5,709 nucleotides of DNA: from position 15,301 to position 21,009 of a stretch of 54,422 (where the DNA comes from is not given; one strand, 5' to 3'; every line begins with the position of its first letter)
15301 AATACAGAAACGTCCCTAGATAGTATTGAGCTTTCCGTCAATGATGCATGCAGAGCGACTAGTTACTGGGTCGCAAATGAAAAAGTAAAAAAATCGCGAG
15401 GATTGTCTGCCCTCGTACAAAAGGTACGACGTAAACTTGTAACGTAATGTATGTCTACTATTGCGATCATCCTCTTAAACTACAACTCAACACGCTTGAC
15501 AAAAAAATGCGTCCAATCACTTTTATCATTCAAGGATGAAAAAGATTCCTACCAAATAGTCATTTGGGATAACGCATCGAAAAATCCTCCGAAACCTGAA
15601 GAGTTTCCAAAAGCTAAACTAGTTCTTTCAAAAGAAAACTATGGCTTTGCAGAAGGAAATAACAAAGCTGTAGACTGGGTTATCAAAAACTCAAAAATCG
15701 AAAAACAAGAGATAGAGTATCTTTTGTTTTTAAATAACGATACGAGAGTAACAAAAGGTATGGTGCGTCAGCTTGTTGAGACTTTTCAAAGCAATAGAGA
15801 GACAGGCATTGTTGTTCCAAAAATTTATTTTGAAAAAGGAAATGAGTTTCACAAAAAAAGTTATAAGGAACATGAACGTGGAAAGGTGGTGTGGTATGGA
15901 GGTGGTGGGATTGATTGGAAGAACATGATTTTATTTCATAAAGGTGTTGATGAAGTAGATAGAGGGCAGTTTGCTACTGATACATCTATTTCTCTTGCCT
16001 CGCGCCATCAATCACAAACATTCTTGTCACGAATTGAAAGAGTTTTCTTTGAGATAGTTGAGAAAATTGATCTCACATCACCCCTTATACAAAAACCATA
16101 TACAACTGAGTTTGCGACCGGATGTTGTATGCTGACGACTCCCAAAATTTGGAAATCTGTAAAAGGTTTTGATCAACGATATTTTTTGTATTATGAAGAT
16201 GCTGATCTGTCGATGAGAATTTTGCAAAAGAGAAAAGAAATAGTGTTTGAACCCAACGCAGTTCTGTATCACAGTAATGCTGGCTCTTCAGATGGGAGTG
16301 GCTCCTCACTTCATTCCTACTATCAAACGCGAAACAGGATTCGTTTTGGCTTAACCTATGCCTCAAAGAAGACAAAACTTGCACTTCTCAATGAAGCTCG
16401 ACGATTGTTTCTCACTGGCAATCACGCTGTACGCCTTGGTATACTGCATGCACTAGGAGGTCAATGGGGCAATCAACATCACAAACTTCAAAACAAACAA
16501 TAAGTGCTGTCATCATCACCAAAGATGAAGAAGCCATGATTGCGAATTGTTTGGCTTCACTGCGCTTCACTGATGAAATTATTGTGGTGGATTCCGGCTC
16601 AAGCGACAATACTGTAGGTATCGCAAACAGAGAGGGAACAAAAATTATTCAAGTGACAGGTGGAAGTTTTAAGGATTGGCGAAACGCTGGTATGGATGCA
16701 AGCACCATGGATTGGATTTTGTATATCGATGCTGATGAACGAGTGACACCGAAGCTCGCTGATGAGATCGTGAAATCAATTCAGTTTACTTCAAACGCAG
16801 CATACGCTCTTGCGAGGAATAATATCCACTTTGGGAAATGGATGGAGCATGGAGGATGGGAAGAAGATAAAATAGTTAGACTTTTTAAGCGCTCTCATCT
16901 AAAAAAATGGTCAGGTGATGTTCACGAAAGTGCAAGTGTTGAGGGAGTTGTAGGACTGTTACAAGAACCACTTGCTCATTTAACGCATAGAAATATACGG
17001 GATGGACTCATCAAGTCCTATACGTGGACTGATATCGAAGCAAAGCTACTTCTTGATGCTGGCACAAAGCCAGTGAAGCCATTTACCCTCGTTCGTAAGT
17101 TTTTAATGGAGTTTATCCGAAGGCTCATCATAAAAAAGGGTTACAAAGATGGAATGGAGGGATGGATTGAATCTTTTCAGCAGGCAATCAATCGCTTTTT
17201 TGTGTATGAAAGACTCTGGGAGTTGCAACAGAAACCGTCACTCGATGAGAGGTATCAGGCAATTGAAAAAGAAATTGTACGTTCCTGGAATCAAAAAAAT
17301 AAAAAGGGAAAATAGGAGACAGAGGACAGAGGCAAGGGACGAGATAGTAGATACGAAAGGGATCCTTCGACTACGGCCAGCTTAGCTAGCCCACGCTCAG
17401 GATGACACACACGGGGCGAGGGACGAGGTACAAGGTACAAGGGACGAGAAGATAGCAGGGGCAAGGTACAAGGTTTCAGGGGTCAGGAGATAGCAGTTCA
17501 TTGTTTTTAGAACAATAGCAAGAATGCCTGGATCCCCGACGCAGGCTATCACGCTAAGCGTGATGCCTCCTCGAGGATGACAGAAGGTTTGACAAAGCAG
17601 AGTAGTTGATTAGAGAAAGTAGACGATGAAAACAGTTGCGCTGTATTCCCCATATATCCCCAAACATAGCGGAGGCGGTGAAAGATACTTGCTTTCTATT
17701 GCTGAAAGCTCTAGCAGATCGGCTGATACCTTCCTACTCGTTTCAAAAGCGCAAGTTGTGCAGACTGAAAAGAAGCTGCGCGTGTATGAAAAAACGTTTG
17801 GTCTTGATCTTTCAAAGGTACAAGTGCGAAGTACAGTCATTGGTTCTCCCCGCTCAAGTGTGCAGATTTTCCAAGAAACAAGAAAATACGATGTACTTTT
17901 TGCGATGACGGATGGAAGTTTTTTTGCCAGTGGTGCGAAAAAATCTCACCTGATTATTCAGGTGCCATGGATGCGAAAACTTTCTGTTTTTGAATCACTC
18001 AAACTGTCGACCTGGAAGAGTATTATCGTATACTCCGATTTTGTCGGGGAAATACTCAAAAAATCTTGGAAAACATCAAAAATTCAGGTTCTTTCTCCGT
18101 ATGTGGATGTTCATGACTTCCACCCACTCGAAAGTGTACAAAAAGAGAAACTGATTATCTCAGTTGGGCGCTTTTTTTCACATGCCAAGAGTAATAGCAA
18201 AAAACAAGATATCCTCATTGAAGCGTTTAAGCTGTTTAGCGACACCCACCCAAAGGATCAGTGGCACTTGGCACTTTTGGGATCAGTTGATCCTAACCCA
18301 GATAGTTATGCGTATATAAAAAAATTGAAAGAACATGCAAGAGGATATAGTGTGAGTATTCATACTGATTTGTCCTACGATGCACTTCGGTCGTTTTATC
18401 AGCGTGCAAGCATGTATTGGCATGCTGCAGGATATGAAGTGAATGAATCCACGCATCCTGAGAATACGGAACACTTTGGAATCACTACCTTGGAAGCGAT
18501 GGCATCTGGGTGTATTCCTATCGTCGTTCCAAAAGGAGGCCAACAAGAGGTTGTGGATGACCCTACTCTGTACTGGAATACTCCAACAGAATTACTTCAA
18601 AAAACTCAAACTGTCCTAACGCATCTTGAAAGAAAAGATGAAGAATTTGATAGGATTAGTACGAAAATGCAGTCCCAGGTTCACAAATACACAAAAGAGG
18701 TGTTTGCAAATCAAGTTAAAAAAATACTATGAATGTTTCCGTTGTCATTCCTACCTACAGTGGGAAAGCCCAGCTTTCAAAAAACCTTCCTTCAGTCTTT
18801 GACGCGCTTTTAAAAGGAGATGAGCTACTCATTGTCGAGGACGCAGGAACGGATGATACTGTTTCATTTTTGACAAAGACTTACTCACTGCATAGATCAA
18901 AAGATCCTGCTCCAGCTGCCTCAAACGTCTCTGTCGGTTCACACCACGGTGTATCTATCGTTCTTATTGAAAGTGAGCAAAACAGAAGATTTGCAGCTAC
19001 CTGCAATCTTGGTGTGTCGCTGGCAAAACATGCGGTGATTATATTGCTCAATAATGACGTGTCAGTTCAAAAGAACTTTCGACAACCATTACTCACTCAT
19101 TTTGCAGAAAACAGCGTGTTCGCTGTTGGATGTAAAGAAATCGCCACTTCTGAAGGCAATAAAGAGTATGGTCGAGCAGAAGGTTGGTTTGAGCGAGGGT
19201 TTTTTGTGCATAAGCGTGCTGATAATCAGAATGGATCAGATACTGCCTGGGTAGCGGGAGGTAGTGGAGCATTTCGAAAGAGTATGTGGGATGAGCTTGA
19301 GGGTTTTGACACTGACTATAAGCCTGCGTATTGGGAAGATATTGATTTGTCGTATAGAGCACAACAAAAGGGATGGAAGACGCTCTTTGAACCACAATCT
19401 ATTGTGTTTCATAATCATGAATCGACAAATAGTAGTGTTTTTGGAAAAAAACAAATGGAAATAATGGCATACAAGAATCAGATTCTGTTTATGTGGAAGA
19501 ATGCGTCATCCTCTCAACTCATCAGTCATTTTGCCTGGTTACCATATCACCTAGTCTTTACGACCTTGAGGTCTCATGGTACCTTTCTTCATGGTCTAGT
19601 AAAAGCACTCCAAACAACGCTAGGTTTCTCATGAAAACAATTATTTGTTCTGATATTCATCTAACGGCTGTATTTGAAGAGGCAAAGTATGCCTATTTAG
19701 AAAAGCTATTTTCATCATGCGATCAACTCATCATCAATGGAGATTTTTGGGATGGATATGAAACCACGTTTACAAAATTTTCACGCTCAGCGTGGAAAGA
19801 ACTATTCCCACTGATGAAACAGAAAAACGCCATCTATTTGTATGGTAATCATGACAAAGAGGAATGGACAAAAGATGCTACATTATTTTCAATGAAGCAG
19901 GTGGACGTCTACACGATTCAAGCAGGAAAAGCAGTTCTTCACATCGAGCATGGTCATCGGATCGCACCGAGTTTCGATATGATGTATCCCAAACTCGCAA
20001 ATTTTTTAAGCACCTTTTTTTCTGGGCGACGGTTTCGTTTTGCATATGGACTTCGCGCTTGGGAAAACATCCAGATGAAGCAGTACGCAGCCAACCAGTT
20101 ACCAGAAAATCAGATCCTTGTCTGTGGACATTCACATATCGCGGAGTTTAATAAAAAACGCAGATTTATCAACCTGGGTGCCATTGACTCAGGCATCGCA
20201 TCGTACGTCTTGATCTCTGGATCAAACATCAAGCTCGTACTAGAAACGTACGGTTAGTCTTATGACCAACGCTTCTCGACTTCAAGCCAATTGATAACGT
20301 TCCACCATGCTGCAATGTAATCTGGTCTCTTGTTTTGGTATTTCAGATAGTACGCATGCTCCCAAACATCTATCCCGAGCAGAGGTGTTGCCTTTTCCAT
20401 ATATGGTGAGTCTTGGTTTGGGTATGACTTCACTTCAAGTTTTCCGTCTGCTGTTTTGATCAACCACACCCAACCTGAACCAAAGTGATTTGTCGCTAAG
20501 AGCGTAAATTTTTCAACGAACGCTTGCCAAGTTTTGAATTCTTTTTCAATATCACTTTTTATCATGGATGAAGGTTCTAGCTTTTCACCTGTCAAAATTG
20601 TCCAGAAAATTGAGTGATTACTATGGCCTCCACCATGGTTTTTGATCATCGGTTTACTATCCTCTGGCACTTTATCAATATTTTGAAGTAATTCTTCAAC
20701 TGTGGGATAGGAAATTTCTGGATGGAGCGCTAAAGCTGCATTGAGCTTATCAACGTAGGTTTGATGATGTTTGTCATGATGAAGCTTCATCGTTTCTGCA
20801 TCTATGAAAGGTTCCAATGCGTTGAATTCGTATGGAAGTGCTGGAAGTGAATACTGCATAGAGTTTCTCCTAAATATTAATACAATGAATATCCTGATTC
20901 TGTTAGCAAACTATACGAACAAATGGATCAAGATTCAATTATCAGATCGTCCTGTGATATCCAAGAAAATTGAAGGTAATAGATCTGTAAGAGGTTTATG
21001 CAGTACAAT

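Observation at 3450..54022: Exceptionally GT-C-rich glycosylation island lacking the canonical O-antigen/capsule machinery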

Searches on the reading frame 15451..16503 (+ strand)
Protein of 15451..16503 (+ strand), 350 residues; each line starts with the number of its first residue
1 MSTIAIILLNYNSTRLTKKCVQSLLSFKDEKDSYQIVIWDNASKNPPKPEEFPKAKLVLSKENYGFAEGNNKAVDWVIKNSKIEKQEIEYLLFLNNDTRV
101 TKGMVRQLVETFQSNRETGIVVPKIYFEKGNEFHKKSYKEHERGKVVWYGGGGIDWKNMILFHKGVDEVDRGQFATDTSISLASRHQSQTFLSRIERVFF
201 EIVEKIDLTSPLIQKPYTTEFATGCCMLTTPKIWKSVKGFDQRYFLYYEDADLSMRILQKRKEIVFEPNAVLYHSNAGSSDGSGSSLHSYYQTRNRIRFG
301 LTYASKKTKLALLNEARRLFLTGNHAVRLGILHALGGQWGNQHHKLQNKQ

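Call 6: search_protein_families(library=pfam, proteins=[window:15451-16503:+], max_evalue=0.01)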
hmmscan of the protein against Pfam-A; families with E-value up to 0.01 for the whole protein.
window:15451-16503:+ (350 aa): 4 families
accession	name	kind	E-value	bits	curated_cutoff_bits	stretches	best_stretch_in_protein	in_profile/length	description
PF00535.33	Glycos_transf_2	-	1.5e-10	41.7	23.3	1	6-167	2-164/168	Glycosyl transferase family 2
PF13632.12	Glyco_trans_2_3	-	6.4e-06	26.6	27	0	187-301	39-143/198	Glycosyl transferase family group 2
PF02709.20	Glyco_transf_7C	-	0.0037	17.3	23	1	216-265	13-63/78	N-terminal domain of galactosyltransferase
PF10111.15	Glyco_tranf_2_2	-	0.008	16.1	27.3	0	214-279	154-221/276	Glycosyltransferase like family 2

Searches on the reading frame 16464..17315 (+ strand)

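Call 6: search_protein_families(library=pfam, proteins=[window:16464-17315:+], max_evalue=0.01)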
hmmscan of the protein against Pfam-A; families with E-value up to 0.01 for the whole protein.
window:16464-17315:+ (283 aa): 2 families
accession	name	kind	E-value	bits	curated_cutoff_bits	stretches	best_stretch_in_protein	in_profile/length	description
PF00535.33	Glycos_transf_2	-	9e-17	61.9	23.3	1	14-132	1-131/168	Glycosyl transferase family 2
PF13704.12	Glyco_tranf_2_4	-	4.6e-07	30.7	27.5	1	20-93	1-83/98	Glycosyl transferase family 2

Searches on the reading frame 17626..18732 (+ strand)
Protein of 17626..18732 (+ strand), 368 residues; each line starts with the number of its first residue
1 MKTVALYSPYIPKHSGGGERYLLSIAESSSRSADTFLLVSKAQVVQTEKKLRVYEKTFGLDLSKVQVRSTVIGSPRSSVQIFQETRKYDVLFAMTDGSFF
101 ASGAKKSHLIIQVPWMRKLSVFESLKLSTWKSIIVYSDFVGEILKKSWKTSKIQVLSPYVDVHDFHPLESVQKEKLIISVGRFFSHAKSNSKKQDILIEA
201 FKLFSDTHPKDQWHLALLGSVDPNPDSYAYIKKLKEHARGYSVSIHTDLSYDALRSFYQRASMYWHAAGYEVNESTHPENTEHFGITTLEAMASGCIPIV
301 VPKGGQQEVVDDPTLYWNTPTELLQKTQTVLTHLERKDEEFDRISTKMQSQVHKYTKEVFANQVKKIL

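Call 6: search_protein_families(library=pfam, proteins=[window:17626-18732:+], max_evalue=0.01)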
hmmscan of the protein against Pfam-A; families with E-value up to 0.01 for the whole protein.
window:17626-18732:+ (368 aa): 4 families
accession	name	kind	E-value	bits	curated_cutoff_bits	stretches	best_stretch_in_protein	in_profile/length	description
PF00534.26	Glycos_transf_1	-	1.1e-16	61.3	26.4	1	168-312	9-133/172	Glycosyl transferases group 1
PF13692.12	Glyco_trans_1_4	-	5.6e-12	46.5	27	1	175-329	2-138/142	Glycosyl transferases group 1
PF13524.12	Glyco_trans_1_2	-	0.0016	18.8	25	1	215-353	17-130/144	Glycosyl transferase-like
PF20706.3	GT4-conflict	-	0.0058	16.1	26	0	147-352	168-355/385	Family 4 Glycosyltransferase in conflict systems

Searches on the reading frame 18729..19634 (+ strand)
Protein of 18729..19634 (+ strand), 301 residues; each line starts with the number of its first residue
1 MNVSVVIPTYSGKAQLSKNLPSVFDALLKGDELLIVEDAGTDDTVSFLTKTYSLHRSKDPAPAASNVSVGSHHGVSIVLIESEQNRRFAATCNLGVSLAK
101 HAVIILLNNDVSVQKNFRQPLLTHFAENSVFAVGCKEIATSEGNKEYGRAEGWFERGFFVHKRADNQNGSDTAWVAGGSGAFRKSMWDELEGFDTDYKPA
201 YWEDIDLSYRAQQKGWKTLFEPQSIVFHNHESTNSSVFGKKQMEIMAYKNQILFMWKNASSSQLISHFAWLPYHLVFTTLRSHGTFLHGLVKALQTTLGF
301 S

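Call 6: search_protein_families(library=pfam, proteins=[window:18729-19634:+], max_evalue=0.01)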
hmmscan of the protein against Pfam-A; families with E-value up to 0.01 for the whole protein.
window:18729-19634:+ (301 aa): 4 families
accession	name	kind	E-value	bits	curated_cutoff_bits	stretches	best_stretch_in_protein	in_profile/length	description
PF00535.33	Glycos_transf_2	-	2.7e-14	53.9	23.3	1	4-184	1-161/168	Glycosyl transferase family 2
PF13641.12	Glyco_tranf_2_3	-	4.4e-10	40.4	27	1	3-240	3-223/230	Glycosyltransferase like family 2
PF13632.12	Glyco_trans_2_3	-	7.9e-10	39.3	27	1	103-276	1-165/198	Glycosyl transferase family group 2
PF13506.12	Glyco_transf_21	-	0.0056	16.6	21.7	1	93-232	23-158/174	Glycosyl transferase family 21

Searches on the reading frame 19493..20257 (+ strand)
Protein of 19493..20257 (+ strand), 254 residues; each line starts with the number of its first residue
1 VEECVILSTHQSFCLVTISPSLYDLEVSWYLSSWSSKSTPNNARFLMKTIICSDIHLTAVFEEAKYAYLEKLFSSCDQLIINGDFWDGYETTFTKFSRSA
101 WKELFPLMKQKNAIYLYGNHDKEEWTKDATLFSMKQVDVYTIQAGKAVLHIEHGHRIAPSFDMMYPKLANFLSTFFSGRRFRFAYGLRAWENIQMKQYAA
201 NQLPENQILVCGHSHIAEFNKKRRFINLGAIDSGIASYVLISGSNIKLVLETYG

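Call 6: search_protein_families(library=pfam, proteins=[window:19493-20257:+], max_evalue=0.01)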
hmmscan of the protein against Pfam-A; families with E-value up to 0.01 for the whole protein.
window:19493-20257:+ (254 aa): 3 families
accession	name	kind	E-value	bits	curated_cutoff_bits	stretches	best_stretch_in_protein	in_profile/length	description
PF12850.12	Metallophos_2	-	1.6e-10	41.6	27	1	47-231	1-135/154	Calcineurin-like phosphoesterase superfamily domain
PF00149.33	Metallophos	-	4.5e-09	37.5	21.5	1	47-215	1-189/191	Calcineurin-like phosphoesterase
PF18779.7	LRR_RI_capping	-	0.009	16.1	33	0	96-114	10-28/30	Capping Ribonuclease inhibitor Leucine Rich Repeat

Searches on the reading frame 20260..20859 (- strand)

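Call 6: search_protein_families(library=pfam, proteins=[window:20260-20859:-], max_evalue=0.01)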
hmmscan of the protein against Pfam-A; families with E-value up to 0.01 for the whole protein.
window:20260-20859:- (199 aa): 2 families
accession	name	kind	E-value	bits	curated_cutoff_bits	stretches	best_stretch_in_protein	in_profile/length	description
PF02777.23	Sod_Fe_C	-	4.3e-39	133.1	20.9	1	97-197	2-102/102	Iron/manganese superoxide dismutases, C-terminal domain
PF00081.27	Sod_Fe_N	-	3e-28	98.5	27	1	2-89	1-81/82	Iron/manganese superoxide dismutases, alpha-hairpin domain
